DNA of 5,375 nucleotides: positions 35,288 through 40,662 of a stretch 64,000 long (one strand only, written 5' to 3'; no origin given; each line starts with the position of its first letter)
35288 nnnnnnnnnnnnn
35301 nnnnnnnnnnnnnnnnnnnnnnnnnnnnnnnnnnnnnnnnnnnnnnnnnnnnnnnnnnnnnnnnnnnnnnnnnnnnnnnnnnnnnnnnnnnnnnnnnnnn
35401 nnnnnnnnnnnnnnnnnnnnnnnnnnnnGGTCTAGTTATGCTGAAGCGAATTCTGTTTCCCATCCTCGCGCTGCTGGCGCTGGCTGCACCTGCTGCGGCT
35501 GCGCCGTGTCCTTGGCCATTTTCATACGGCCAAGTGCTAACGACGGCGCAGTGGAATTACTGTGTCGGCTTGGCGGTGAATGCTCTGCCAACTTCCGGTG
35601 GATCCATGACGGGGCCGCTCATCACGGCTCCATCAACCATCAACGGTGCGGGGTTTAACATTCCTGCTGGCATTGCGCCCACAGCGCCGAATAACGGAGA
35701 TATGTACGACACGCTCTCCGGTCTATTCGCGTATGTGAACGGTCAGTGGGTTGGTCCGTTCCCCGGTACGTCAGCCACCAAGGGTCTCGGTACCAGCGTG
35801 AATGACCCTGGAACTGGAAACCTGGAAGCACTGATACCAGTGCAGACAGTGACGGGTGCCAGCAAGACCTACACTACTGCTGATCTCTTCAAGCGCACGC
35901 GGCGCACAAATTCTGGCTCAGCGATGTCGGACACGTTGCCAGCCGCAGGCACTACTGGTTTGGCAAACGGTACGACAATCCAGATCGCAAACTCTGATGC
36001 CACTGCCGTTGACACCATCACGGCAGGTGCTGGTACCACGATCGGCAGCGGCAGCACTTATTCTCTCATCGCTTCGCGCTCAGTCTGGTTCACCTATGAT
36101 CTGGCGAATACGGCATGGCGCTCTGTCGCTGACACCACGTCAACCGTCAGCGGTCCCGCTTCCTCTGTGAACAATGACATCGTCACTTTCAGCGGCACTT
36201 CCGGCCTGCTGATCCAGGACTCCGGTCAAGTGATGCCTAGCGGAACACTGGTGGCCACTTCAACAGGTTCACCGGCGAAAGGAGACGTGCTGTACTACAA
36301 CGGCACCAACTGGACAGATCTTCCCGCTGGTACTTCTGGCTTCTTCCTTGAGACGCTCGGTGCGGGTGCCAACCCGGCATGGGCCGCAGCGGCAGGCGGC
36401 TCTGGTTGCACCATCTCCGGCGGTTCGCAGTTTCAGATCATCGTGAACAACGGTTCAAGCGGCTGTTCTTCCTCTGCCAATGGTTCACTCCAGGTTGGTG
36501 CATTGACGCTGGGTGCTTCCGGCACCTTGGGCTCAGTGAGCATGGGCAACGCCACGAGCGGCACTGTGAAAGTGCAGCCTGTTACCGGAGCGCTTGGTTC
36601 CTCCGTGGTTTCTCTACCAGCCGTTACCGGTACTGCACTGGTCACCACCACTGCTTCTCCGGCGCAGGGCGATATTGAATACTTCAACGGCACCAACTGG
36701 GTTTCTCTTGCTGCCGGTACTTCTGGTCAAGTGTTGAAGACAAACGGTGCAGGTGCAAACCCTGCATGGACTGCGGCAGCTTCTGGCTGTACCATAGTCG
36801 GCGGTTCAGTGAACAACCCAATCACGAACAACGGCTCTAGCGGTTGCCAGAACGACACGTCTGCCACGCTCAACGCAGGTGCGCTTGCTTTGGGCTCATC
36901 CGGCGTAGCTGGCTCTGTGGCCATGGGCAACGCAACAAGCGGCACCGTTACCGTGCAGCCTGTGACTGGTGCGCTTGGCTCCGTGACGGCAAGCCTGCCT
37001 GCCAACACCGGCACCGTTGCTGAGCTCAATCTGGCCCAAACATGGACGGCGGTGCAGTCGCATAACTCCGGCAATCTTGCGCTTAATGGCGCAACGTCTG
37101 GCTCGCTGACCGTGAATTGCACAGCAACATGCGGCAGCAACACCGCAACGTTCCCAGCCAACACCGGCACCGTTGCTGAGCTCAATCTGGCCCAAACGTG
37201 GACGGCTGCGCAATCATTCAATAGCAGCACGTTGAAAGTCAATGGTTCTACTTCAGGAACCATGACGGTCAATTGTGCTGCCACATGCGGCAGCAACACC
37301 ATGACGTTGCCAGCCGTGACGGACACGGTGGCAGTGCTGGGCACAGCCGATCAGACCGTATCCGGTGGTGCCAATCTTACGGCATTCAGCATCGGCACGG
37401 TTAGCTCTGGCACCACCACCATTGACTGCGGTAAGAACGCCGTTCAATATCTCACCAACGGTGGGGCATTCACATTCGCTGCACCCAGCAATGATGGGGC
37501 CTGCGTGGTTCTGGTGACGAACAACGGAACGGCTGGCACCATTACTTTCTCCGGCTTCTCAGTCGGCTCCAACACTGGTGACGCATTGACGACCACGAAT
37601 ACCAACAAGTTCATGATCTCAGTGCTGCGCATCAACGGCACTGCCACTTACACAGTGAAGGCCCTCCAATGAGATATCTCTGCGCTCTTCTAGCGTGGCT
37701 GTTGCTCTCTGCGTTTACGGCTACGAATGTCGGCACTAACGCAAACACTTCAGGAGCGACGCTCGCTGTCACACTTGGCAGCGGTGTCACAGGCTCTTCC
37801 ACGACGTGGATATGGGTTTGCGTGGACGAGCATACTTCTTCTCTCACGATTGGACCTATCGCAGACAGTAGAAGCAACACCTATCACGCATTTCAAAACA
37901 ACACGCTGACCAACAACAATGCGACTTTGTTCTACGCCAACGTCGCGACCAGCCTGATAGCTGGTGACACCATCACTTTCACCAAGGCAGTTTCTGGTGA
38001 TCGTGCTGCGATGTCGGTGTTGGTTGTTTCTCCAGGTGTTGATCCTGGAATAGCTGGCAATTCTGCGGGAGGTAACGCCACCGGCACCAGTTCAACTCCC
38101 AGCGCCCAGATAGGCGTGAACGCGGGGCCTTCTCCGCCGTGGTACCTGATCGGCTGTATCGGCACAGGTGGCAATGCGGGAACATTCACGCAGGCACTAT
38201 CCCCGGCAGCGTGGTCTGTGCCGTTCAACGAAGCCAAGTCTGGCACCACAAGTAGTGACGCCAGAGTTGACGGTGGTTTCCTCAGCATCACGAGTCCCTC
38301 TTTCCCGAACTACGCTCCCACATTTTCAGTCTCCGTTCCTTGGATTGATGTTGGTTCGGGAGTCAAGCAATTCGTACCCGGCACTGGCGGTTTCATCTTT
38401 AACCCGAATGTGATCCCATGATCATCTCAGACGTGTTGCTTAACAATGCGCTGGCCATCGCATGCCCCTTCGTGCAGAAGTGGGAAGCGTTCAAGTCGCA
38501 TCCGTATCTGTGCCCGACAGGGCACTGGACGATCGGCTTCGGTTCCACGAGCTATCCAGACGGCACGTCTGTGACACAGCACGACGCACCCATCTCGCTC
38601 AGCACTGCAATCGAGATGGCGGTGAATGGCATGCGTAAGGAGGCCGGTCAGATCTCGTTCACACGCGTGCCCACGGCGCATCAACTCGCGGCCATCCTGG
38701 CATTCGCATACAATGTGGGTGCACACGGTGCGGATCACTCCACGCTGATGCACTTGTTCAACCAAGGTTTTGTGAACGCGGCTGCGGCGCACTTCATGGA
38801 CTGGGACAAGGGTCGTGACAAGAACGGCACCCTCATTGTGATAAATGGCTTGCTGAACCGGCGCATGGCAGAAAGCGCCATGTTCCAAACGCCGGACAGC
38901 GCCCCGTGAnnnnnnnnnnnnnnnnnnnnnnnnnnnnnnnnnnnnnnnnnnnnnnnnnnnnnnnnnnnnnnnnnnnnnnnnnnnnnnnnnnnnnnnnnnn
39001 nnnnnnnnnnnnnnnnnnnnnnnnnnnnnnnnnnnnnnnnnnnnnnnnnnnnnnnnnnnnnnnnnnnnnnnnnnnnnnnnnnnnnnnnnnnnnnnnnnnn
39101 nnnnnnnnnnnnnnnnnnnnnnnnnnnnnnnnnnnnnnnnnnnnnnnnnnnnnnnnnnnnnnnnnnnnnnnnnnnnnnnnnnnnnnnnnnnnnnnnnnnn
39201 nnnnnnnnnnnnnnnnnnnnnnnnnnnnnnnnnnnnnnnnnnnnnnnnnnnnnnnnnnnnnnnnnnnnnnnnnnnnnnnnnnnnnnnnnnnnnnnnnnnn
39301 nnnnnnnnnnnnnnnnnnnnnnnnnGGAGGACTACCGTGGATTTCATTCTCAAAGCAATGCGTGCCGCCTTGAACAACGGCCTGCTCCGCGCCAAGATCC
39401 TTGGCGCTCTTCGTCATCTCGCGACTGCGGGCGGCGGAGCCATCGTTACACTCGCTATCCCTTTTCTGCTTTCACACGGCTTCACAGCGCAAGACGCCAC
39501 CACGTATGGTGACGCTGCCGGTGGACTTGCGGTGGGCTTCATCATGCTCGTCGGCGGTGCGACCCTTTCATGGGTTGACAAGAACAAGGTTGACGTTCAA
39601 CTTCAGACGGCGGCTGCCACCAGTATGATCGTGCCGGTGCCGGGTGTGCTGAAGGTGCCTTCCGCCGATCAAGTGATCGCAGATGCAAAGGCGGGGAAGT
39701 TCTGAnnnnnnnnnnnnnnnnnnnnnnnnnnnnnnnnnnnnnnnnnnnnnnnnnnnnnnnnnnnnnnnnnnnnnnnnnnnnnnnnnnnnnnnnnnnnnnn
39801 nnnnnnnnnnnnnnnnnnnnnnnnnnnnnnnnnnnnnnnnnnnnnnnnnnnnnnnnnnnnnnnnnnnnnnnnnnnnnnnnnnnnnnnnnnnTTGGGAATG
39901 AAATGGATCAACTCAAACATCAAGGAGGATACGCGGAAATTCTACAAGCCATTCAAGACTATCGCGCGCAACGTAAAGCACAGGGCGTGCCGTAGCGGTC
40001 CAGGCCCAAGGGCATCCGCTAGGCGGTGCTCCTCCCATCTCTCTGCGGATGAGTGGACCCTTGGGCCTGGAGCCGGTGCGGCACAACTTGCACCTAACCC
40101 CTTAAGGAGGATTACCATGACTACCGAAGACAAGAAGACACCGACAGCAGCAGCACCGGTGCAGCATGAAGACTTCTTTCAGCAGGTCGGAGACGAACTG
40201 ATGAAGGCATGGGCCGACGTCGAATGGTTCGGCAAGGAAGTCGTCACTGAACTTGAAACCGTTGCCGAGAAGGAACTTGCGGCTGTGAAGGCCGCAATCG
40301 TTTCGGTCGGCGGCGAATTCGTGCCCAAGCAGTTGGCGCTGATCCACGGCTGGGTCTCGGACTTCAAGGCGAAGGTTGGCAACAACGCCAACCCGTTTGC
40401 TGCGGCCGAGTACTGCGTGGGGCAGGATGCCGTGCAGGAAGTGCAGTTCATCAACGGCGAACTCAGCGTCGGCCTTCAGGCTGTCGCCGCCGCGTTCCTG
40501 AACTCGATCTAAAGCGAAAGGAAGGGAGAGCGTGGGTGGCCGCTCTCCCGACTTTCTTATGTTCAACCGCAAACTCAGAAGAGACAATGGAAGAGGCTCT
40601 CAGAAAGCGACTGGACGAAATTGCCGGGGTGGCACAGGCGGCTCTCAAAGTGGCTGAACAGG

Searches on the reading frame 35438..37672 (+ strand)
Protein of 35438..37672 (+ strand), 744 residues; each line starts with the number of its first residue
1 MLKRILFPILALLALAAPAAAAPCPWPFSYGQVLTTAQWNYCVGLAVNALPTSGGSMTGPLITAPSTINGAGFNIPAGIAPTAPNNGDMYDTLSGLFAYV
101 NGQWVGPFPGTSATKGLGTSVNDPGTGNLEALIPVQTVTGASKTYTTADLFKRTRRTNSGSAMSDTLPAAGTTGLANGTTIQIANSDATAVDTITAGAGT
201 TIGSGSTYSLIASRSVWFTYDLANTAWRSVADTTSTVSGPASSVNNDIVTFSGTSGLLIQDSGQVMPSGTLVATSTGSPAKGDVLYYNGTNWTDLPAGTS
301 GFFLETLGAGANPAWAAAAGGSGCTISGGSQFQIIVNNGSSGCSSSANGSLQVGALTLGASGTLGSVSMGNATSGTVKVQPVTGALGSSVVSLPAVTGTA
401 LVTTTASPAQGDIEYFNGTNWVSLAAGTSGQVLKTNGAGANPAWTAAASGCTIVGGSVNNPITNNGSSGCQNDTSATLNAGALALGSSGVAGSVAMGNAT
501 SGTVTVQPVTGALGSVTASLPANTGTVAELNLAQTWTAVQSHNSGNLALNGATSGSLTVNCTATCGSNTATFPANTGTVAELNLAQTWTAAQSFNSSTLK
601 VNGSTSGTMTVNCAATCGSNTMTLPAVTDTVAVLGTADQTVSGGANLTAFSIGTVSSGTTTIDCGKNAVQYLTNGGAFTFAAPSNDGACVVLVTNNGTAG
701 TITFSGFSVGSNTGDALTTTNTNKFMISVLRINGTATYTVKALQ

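Call 22: search_protein_families(library=pfam, proteins=[window:35438-37672:+], max_evalue=0.01)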
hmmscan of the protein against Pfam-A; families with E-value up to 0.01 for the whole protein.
window:35438-37672:+ (744 aa): 1 family
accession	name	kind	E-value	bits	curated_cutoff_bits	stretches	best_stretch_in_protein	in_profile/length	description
PF19429.4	EVA_Class_A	-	0.0065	17.2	27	0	602-631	6-36/73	Evasins Class A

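Call 23: search_protein_families(library=phrogs, proteins=[window:35438-37672:+], max_evalue=0.01)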
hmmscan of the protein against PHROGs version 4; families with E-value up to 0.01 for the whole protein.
window:35438-37672:+ (744 aa): 0 families

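Call 48: search_dna_similar(query=window:35438-37672:+, collection=phages, mode=protein, max_rows=30, max_evalue=0.001)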
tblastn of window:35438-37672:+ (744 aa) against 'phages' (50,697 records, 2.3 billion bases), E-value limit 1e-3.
Records with a match: 3; places in all: 3; records where one place covers at least 80% of the query: 0.
Best place of each record, by identity: <60% 3.
By first word of the organism name: Caudoviricetes 1; Octadecabacter 1; Rhizobium 1.
By host as written in the record: - 1; Octadecabacter sp. strain IceBac 419 1; Bradyrhizobium japonicum 1.
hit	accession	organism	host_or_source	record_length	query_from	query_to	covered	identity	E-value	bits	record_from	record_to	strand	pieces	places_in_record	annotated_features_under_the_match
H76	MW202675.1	Caudoviricetes sp.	Manatee Spring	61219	637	744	15%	43.6%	7e-7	59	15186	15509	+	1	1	prophage mumc02 | ycF48-like proteiN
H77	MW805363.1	Octadecabacter Antarctic BD virus 1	Octadecabacter sp. strain IceBac 419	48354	669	744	10%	42.9%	6e-7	59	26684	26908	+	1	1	hypothetical protein (x2)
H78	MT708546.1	Rhizobium phage Paso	Bradyrhizobium japonicum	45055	50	122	10%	37.0%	2e-5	55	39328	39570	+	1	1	tail fiber protein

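Call 49: get_annotated_region(hit=H78, flank=8000)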
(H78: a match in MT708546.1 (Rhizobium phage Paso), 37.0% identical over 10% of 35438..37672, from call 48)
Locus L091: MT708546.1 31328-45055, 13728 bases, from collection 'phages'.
description: Rhizobium phage Paso, complete genome.
organism: Rhizobium phage Paso (NCBI taxid 2767574)
taxonomy: Viruses; Duplodnaviria; Heunggongvirae; Uroviricota; Caudoviricetes; Autographiviridae
host: Bradyrhizobium japonicum; source: weed samples; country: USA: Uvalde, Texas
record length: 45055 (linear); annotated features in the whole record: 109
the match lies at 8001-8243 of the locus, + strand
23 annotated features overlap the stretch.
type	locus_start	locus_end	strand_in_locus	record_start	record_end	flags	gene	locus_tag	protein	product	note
CDS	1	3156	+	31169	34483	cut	-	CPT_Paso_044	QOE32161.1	hypothetical protein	Contains Cell Wall Hydrolase domain (PF07486); BLASTp homology to Rhizobium phage RHEph09 putative endolysin protein ...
regulatory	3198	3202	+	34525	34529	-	-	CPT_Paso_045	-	ribosome_binding_site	-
CDS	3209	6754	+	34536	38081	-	-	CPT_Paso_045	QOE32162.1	internal capsid protein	BLASTp homology to Rhizobium phage RHEph02 internal virion protein (AGC35616.1), evalue: 4.22973e-111, coverage: 91%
regulatory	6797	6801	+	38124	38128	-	-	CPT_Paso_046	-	ribosome_binding_site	-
CDS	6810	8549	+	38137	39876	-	-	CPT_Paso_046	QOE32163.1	tail fiber protein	InterProScan: tail fiber protein domain (PF03906); BLASTp homology to Agrobacterium phage Atu_ph02 tail fiber protein ...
regulatory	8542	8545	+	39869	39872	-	-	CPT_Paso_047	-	ribosome_binding_site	-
CDS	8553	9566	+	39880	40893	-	-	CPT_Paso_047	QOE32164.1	receptor recognition protein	HHPred predicted structural similarity at 99.8 probability to Salmonella phage vB_SenMS16 Receptor recognition protein ...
regulatory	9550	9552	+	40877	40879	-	-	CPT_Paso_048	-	ribosome_binding_site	-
CDS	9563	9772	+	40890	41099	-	-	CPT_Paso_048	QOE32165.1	putative membrane protein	2 transmembrane domains predicted via TMHMM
regulatory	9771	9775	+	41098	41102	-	-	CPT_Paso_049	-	ribosome_binding_site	-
CDS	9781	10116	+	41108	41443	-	-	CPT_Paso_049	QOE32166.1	terminase small subunit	BLASTp homology to Rhizobium phage RHEph08 putative terminase protein small subunit (AGC35620.1), evalue: 3.03235e-14, ...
regulatory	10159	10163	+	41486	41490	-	-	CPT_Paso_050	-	ribosome_binding_site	-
CDS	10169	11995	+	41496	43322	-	-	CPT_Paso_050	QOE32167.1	terminase large subunit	Contains P-loop containing nucleotide triphosphate hydrolase domain (IPR027417); HHPred predicted structural similarity ...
regulatory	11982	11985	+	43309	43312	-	-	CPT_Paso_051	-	ribosome_binding_site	-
CDS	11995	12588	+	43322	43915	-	-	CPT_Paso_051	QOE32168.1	hypothetical protein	-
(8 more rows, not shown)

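Call 93: search_solved_structures(query=window:35438-37669:+, max_evalue=0.1)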
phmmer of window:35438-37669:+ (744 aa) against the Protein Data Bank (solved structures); distinct sequences matched with E-value up to 0.1: 0.

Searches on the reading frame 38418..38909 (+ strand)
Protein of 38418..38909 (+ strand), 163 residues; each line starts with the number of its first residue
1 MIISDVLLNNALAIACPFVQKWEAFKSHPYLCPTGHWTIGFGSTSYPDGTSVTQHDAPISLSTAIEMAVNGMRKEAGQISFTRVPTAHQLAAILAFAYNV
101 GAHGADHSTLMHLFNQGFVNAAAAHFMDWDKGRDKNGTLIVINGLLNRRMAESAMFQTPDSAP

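Call 22: search_protein_families(library=pfam, proteins=[window:38418-38909:+], max_evalue=0.01)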
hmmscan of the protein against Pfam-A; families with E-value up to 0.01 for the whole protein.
window:38418-38909:+ (163 aa): 1 family
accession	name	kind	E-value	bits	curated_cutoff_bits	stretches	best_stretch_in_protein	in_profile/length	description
PF00959.24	Phage_lysozyme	-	1.4e-24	87.3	22.3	1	21-152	2-125/125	Phage lysozyme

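Call 23: search_protein_families(library=phrogs, proteins=[window:38418-38909:+], max_evalue=0.01)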
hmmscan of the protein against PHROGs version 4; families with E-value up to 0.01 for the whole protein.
window:38418-38909:+ (163 aa): 5 families
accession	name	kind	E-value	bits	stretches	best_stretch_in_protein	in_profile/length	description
phrog_7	-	lysis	9e-31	107.8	1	13-161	556-700/873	endolysin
phrog_33083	-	lysis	4.7e-15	56.2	1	18-161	10-145/456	endolysin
phrog_10457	-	lysis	6.5e-10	40.1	1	84-157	25-94/95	endolysin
phrog_28234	-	lysis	1e-09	39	1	30-158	92-221/372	endolysin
phrog_7910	-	lysis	1e-06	30.2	1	72-154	11-89/96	endolysin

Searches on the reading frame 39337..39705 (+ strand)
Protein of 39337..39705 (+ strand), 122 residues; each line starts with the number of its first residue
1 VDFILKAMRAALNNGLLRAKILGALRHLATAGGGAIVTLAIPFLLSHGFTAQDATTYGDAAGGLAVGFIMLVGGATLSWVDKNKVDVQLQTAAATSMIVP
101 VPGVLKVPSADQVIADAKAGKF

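Call 22: search_protein_families(library=pfam, proteins=[window:39337-39705:+], max_evalue=0.01)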
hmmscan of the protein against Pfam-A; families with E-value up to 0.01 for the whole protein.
window:39337-39705:+ (122 aa): 1 family
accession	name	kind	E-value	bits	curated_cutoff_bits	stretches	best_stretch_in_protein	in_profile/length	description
PF23987.1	Phage_holin_10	-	0.00085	19.8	27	0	20-83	3-51/52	Bacteriophage holin Pam3 gp28 family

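Call 23: search_protein_families(library=phrogs, proteins=[window:39337-39705:+], max_evalue=0.01)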
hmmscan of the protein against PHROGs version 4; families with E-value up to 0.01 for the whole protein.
window:39337-39705:+ (122 aa): 0 families

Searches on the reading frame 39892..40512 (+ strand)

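Call 22: search_protein_families(library=pfam, proteins=[window:39892-40512:+], max_evalue=0.01)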
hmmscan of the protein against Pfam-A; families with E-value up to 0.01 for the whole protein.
window:39892-40512:+ (206 aa): 0 families

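Call 23: search_protein_families(library=phrogs, proteins=[window:39892-40512:+], max_evalue=0.01)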
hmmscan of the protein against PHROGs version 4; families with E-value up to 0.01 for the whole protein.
window:39892-40512:+ (206 aa): 1 family
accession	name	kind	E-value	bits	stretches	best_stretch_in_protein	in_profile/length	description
phrog_22093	-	unknown function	0.0021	19.1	1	115-187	30-106/124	-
